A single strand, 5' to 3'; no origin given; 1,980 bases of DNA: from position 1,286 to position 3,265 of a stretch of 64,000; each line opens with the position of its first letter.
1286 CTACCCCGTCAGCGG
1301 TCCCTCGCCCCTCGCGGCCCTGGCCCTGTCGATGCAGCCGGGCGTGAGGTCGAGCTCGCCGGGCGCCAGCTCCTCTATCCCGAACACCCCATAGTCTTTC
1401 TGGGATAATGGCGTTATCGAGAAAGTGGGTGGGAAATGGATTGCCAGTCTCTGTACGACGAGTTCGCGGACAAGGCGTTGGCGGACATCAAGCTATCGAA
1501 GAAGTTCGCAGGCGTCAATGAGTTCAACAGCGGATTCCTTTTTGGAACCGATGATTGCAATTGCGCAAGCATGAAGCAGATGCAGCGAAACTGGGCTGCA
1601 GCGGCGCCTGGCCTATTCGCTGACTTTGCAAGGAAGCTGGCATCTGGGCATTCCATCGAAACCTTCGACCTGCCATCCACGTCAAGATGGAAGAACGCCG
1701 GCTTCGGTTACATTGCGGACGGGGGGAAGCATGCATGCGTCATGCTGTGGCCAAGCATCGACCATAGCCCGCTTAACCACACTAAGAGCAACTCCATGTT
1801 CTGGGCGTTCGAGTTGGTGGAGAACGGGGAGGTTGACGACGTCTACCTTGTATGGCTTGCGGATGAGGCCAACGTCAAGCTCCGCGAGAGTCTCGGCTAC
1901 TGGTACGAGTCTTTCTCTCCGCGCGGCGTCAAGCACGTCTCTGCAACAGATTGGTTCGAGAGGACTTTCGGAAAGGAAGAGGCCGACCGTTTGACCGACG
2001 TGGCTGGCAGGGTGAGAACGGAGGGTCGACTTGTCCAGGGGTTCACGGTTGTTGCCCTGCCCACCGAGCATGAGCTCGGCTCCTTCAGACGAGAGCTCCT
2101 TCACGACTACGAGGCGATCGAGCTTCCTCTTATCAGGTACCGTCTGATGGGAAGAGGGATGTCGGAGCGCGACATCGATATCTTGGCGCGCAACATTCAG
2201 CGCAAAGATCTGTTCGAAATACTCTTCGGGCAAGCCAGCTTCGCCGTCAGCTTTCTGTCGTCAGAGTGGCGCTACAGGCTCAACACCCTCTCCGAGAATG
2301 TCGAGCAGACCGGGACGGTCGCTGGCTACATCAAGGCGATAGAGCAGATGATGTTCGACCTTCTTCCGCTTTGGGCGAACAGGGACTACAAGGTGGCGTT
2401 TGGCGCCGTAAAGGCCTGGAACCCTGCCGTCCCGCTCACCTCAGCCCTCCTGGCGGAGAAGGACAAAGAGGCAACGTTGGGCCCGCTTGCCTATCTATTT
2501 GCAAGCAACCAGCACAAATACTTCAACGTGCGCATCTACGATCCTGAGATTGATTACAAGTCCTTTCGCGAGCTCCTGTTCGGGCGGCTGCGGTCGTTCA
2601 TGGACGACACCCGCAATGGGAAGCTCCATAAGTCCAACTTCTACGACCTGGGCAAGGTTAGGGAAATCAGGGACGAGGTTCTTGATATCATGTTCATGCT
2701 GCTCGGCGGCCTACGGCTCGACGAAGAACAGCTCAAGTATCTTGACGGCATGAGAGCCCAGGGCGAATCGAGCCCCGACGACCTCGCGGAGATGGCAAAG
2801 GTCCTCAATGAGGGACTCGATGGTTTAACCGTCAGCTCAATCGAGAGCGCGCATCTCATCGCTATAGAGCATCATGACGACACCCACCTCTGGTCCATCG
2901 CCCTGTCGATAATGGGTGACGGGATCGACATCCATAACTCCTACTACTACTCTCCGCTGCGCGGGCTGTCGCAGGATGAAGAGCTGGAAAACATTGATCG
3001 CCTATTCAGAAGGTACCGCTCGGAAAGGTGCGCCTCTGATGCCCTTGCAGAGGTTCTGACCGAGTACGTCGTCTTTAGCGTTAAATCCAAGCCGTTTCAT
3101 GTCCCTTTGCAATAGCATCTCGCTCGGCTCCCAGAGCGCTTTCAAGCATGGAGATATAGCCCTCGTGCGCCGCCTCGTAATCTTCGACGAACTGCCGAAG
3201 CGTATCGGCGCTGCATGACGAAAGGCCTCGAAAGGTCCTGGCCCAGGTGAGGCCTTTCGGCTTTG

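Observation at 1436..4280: Convergently overlapping gene pair: 559-aa protein with HEPN-type RNxxxH motif + WYL regulator, a candidate uncharacterised defence/abortive-infection module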

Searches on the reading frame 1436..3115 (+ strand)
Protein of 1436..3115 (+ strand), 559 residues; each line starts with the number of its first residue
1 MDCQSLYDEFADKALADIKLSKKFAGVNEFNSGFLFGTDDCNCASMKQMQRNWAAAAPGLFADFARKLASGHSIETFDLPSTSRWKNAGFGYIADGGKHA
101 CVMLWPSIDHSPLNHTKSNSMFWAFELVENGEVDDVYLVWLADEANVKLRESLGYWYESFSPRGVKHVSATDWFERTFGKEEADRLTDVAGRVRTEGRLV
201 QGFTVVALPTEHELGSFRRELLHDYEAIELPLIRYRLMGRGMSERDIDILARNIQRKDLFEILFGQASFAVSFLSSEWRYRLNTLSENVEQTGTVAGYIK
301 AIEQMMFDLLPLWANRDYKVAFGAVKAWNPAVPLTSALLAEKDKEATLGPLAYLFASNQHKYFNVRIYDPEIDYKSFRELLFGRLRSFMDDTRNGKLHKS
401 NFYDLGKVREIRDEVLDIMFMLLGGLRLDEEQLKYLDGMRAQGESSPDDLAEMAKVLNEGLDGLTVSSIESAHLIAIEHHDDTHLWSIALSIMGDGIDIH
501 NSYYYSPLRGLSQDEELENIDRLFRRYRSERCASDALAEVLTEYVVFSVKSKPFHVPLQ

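Call 3: search_protein_families(library=pfam, proteins=[window:1436-3115:+], max_evalue=1)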
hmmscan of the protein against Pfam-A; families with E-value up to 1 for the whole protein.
window:1436-3115:+ (559 aa): 1 family
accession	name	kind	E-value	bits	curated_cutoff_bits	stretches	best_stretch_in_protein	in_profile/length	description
PF01628.27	HrcA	-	0.22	11.9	22.2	1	442-516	63-140/215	HrcA protein C terminal domain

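Call 4: search_protein_families(library=padloc, proteins=[window:1436-3115:+], max_evalue=1)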
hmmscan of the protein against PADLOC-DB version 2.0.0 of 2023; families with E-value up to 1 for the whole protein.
window:1436-3115:+ (559 aa): 0 families

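Call 5: search_protein_families(library=ncbifam, proteins=[window:1436-3115:+], max_evalue=1)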
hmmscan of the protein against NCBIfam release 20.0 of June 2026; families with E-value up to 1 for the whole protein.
window:1436-3115:+ (559 aa): 0 families

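Call 6: find_homologous_proteins(query=window:1436-3115:+)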
Query window:1436-3115:+ (559 aa): 10 proteins with E <= 0.001 among 8000 candidates.
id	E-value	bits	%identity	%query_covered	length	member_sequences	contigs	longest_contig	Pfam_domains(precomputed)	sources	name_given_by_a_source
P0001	0.0e+0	1228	96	100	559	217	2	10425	-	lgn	-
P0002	0.0e+0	1145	89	100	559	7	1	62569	-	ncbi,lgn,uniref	ncbi:hypothetical protein [Slackia isoflavoniconvertens]|uniref:hypothetical protein n=1 Tax=Slackia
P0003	1.3e-266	904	99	71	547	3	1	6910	-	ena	-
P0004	5.2e-191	654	54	100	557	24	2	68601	-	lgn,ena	-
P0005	7.2e-189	647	53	100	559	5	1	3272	-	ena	-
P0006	1.2e-174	600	51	100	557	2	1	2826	-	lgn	-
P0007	4.4e-104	367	38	95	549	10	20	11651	-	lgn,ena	-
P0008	5.0e-99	350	36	97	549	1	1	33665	-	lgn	-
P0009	2.3e-67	246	42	54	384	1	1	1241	-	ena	-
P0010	3.2e-60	222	30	99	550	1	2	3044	-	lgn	-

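Call 7: search_solved_structures(query=window:1436-3115:+, max_evalue=10)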
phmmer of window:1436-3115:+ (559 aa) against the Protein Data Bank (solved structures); distinct sequences matched with E-value up to 10: 6.
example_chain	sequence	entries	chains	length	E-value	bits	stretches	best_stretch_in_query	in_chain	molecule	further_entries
6kyi_S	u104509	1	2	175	0.21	13.2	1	57-107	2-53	Ribulose bisphosphate carboxylase small chain, chloroplastic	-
7x2u_C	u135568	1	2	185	0.24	13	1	392-454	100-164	Calcineurin B homologous protein 1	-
7dsv_D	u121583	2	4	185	0.31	12.6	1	392-451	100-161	Calcineurin B homologous protein 1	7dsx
2e30_A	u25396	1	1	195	0.51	11.9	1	392-443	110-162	Calcium-binding protein p22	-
5wsk_E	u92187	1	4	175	0.89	11.1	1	57-107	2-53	Ribulose bisphosphate carboxylase small chain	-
2bec_A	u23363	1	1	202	1.4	10.5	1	392-480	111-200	Calcineurin B homologous protein 2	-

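Call 12: find_encoding_contigs(protein=P0004, flank=8000, max_places=4)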
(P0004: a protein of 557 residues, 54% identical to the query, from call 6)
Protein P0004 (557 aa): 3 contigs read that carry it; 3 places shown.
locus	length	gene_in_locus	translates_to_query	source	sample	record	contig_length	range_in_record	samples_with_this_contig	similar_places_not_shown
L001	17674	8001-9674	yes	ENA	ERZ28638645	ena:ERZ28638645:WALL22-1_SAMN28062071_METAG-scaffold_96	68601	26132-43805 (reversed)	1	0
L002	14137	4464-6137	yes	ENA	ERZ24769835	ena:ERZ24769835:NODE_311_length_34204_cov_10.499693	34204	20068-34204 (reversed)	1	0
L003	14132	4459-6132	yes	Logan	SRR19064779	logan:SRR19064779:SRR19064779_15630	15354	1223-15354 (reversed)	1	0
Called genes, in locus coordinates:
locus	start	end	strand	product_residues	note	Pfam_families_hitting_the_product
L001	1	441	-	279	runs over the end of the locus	PF01790:LGT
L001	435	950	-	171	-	-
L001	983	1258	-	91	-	PF01106:NifU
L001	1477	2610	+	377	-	PF04087:DUF389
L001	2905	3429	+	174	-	PF01966:HD (weak)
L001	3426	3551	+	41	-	-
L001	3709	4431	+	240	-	PF06541:ABC_trans_CmpB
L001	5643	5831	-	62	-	-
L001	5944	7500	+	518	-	PF04326:SLFN_AlbA_2, PF13749:HATPase_c_4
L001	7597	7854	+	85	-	-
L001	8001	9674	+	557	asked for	-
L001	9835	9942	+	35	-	-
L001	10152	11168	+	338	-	PF00145:DNA_methylase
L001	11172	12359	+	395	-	PF09217:EcoRII-N, PF09019:EcoRII-C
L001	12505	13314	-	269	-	-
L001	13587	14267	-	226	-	PF14014:DUF4230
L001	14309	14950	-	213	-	PF13411:MerR_1 (weak)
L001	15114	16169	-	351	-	PF20234:DUF6591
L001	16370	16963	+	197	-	-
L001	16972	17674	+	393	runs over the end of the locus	PF13421:Band_7_1, PF09851:SHOCT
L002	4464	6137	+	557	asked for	-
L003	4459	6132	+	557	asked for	-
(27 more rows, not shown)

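Call 13: find_encoding_contigs(protein=P0008, flank=8000, max_places=4)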
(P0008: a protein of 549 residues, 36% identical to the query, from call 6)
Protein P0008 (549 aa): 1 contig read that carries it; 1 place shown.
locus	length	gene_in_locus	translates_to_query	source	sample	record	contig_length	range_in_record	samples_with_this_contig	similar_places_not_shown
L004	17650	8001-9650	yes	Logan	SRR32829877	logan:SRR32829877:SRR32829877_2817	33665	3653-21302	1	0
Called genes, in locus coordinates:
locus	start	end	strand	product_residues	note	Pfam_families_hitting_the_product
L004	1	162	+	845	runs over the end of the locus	PF19044:P-loop_TraG (faint)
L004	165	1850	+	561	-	PF01832:Glucosaminidase, PF00877:NLPC_P60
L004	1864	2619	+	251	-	-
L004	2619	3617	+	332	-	PF19478:TrbL_2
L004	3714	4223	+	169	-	-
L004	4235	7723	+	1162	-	PF20610:TED_2, PF13620:CarboxypepD_reg (faint), PF17802:SpaA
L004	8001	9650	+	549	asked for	-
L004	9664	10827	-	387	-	-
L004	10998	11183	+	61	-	-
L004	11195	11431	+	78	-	-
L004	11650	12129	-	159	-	PF22016:DUF6933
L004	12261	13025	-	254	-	-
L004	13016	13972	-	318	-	PF01047:MarR (weak), PF12802:MarR_2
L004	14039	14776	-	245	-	-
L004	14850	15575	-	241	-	-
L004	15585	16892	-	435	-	PF03432:Relaxase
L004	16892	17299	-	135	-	-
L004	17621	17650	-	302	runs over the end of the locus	PF02195:ParB_N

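Call 14: find_encoding_contigs(protein=P0007, flank=8000, max_places=6)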
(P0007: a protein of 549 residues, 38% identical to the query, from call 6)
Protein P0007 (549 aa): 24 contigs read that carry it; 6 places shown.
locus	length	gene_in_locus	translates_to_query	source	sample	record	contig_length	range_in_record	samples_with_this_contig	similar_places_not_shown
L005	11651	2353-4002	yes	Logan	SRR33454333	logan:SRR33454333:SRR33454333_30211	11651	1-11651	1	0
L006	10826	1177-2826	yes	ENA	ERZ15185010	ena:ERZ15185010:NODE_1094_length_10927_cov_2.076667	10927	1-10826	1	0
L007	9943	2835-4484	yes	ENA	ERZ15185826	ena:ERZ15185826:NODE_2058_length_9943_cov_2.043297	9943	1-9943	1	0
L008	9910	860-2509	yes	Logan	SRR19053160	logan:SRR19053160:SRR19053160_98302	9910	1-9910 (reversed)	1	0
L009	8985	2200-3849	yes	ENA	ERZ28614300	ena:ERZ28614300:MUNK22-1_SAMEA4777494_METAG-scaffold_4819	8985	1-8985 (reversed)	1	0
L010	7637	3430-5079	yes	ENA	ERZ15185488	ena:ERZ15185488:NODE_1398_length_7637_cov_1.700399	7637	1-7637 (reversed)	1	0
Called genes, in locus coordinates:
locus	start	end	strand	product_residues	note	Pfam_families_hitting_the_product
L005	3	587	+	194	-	?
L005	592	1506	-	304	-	PF00135:COesterase, PF20434:BD-FAE, PF07859:Abhydrolase_3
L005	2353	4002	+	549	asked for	-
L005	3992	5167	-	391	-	-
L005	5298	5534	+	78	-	-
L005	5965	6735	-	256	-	PF13391:HNH_2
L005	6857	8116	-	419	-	PF00145:DNA_methylase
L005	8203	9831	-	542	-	PF07510:GmrSD_C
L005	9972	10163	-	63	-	PF03235:GmrSD_N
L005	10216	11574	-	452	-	PF02976:MutH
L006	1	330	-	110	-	?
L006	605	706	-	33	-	-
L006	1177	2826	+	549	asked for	-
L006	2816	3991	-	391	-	-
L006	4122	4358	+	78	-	-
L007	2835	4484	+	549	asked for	-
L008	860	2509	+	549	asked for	-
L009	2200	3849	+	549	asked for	-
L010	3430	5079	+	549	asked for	-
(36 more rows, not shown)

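Call 19: find_encoding_contigs(protein=P0002, flank=10000, max_places=4)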
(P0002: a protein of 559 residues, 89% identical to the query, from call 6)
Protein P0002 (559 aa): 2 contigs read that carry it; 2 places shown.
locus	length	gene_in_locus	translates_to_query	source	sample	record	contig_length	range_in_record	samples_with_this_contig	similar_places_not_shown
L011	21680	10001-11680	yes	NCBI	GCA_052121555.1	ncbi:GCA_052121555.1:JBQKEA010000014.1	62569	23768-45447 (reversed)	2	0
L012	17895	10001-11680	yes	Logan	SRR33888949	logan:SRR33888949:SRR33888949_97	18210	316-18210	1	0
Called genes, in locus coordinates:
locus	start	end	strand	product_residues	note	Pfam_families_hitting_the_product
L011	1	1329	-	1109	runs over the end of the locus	PF10544:T5orf172 (faint), PF04851:ResIII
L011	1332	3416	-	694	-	PF07669:Eco57I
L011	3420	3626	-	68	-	-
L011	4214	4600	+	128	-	PF02021:UPF0102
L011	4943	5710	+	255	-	PF00142:Fer4_NifH (weak), PF01656:CbiA, PF02374:ArsA_ATPase, PF06564:CBP_BcsQ (weak), PF09140:MipZ, PF10609:ParA (weak), PF13614:AAA_31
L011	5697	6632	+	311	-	PF02195:ParB_N (weak)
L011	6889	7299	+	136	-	-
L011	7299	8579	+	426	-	PF03432:Relaxase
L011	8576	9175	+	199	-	-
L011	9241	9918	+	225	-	-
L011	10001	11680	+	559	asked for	-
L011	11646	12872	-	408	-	-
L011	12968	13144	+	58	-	-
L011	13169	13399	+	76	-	-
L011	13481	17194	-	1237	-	PF20610:TED_2, PF17210:SdrD_B (faint), PF17802:SpaA, PF18202:TQ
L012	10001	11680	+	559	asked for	-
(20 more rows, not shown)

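Call 20: predict_structure(alignment_id=A1)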
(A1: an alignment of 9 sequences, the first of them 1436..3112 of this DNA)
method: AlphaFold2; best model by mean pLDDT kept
length: 559 residues; sequences in the alignment: 9
mean_pLDDT: 80.4   pTM: 0.51
mean pLDDT of the five models: 80.4, 78.3, 78.0, 76.8, 76.5
residues with pLDDT >= 90: 190; 70-90: 248; 50-70: 89; < 50: 32
segments of 3 or more residues with pLDDT < 50: 22-33, 38-45, 202-207
pLDDT, mean of each block of 10 residues (from residue 1): 80 74 35 46 48 80 91 89 75 91 85 77 89 92 71 86 92 91 87 66 47 68 87 94 94 87 88 85 60 78 93 90 61 90 82 87 90 91 88 59 74 93 94 89 63 89 76 89 81 83 78 80 92 88 85 82
secondary structure, 60 per line:
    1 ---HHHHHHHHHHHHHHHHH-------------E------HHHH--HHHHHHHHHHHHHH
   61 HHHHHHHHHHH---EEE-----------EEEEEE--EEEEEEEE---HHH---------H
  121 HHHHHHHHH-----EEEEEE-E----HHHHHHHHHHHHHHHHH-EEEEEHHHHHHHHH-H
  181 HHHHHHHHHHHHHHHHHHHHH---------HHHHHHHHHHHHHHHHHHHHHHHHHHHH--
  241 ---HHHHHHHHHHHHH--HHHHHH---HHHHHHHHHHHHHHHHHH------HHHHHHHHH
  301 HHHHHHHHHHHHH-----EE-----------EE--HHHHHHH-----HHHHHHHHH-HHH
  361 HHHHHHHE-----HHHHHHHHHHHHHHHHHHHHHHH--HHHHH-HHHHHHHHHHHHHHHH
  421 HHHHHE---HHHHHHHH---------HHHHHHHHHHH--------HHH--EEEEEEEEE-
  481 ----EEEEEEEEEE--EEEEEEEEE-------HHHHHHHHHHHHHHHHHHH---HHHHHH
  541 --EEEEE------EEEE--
elements in order: H4-20 H41-44 H47-71 E75-77 E89-94 E97-104 H120-129 E135-140 H147-163 E165-169 H170-178 H180-201 H211-238 H244-256 H259-264 H268-285 H292-313 H336-342 H348-356 H358-367 H374-396 H399-403 H405-425 H430-437 H447-457 E471-479 E485-494 E497-505 H513-531 H535-540 E543-547 E554-557

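Call 23: search_protein_representatives(alignment_id=A1)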
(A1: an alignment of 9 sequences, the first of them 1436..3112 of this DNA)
Query: 9 sequences, 557 profile positions. Proteins with E-value up to 0.001 (for the whole library): 624; up to 1e-10: 482; up to 1e-30: 67. The best 150 are listed.
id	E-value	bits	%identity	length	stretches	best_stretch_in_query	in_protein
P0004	8.8e-270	912.4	-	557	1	1-557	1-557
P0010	3.0e-204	696.1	-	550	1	3-556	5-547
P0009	2.5e-145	501.5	-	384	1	148-487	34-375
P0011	1.6e-110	386.6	-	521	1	40-551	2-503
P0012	1.0e-102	360.9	-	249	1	120-324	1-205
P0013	7.7e-71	255.6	-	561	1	4-542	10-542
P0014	7.6e-53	196.2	-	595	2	1-328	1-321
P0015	5.7e-52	193.3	-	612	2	1-316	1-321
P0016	2.3e-49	184.7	-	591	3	166-313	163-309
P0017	7.5e-46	173.1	-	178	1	237-343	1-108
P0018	4.3e-44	167.4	-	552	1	3-537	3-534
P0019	7.1e-44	166.6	-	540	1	133-530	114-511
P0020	1.8e-43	165.3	-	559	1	6-419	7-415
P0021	6.7e-40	153.5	-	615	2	169-316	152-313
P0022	2.1e-39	151.9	-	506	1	132-542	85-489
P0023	2.6e-39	151.6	-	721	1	127-537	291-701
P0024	3.1e-39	151.3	-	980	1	1-506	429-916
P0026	4.4e-39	150.8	-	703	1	29-535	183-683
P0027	1.8e-38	148.8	-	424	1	6-433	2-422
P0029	4.0e-38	147.7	-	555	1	1-539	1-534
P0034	3.5e-36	141.3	-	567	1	1-486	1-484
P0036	1.4e-35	139.3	-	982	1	1-537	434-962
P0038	1.7e-35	138.9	-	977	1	173-487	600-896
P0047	1.7e-34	135.7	-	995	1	1-505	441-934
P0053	7.0e-33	130.3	-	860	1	2-430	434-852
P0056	1.7e-32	129.1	-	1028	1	1-441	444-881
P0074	7.0e-31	123.7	-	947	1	157-535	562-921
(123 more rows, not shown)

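Call 25: fold_search(model_id=the predicted structure, library=pdb)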
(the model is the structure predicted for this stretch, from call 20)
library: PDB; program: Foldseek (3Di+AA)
matches with E <= 10: 958; with E <= 0.001: 0
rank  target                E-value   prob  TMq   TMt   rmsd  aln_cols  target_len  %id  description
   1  6tug_A                1.6e-02  0.57  0.16  0.21  23.4       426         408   12  Enterococcus italicus Csm6 bound to cyclic hexa-2'-fluoro-hexa-dAMP (released 2020-02-26)
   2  9kby_A                2.6e-02  0.18  0.11  0.10  24.4       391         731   12  Cryo-EM structure of DCL4-Hairpin RNA complex (released 2026-02-18)
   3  6tug_E                3.0e-02  0.44  0.16  0.20  23.1       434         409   11  Enterococcus italicus Csm6 bound to cyclic hexa-2'-fluoro-hexa-dAMP (released 2020-02-26)
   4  6tug_G                3.8e-02  0.33  0.15  0.19  23.1       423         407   11  Enterococcus italicus Csm6 bound to cyclic hexa-2'-fluoro-hexa-dAMP (released 2020-02-26)
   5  8wt9_B                5.1e-02  0.13  0.09  0.14  23.3       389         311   12  Cryo-EM structure of the IS621 recombinase in complex with bridge RNA, donor DNA, and target DNA in the post-strand ex (released 2024-06-26)
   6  8wt9_D                6.2e-02  0.11  0.09  0.14  22.9       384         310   12  Cryo-EM structure of the IS621 recombinase in complex with bridge RNA, donor DNA, and target DNA in the post-strand ex (released 2024-06-26)
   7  9mxs_B                6.8e-02  0.15  0.09  0.12  29.8       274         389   14  Cryo-EM Structure of HIV-1 Reverse Transcriptase p66 Homodimer in Complex with 5-{2-[2-(2-oxo-4-sulfanylidene-3,4-dihy (released 2025-09-10)
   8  1wtd_B                7.9e-02  0.82  0.19  0.33  12.6       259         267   12  Crystal structure of type II restrcition endonuclease, EcoO109I DNA-free form (released 2004-12-14)
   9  7e8r                  1.1e-01  0.60  0.14  0.20  10.1       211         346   12  EcoT38I restriction endonuclease (released 2022-03-02)
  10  1jla_B                1.2e-01  0.23  0.11  0.15  27.7       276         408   15  CRYSTAL STRUCTURE OF Y181C MUTANT HIV-1 REVERSE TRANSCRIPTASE IN COMPLEX WITH TNK-651 (released 2001-10-03)
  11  8wt6_C                1.2e-01  0.10  0.09  0.14  22.9       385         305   12  Cryo-EM structure of the IS621 recombinase in complex with bridge RNA, donor DNA, and target DNA in the pre-strand exc (released 2024-06-26)
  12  2oce                  1.8e-01  0.07  0.08  0.07  28.1       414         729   12  Crystal structure of Tex family protein PA5201 from Pseudomonas aeruginosa (released 2007-01-02)
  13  4kse                  1.9e-01  0.15  0.09  0.12  23.9       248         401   14  Crystal structure of a HIV p51 (219-230) deletion mutant (released 2014-08-13)
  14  5ter_B                2.1e-01  0.13  0.10  0.13  29.6       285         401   15  Crystal Structure of HIV-1 Reverse Transcriptase in Complex with 5-chloro-7-(2-(2-(2,4-dioxo-3,4-dihydropyrimidin-1(2H (released 2017-01-11)
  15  6ozh_C                2.2e-01  0.23  0.10  0.18  11.8       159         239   11  Crystal structure of Ciona intestinalis (Ci) Endonuclease V in complex with a 24mer DNA containing an inosine followed (released 2019-09-04)
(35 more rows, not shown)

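Call 26: search_protein_families(library=pfam, alignment_id=A3, max_evalue=0.01)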
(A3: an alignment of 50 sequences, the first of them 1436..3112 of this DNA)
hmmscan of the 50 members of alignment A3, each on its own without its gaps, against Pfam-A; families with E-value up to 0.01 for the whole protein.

A. member 1, window:1436-3112:+ (559 aa): 0 families

B. families by the number of members that match (of 50 scanned): 0 families

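Call 27: search_protein_families(library=padloc, alignment_id=A3, max_evalue=0.01)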
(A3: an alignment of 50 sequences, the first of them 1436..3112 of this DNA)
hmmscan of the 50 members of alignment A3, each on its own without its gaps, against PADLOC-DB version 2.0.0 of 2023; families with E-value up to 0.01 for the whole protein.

A. member 1, window:1436-3112:+ (559 aa): 0 families

B. families by the number of members that match (of 50 scanned): 3 families
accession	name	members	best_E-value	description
PDLC03834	BnzB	9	2.1e-49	-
PDLC00937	Cas3d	1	0.0061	"CRISPR-associated helicase Cas3, subtype CYANO"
PDLC02182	Drt5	1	0.0076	-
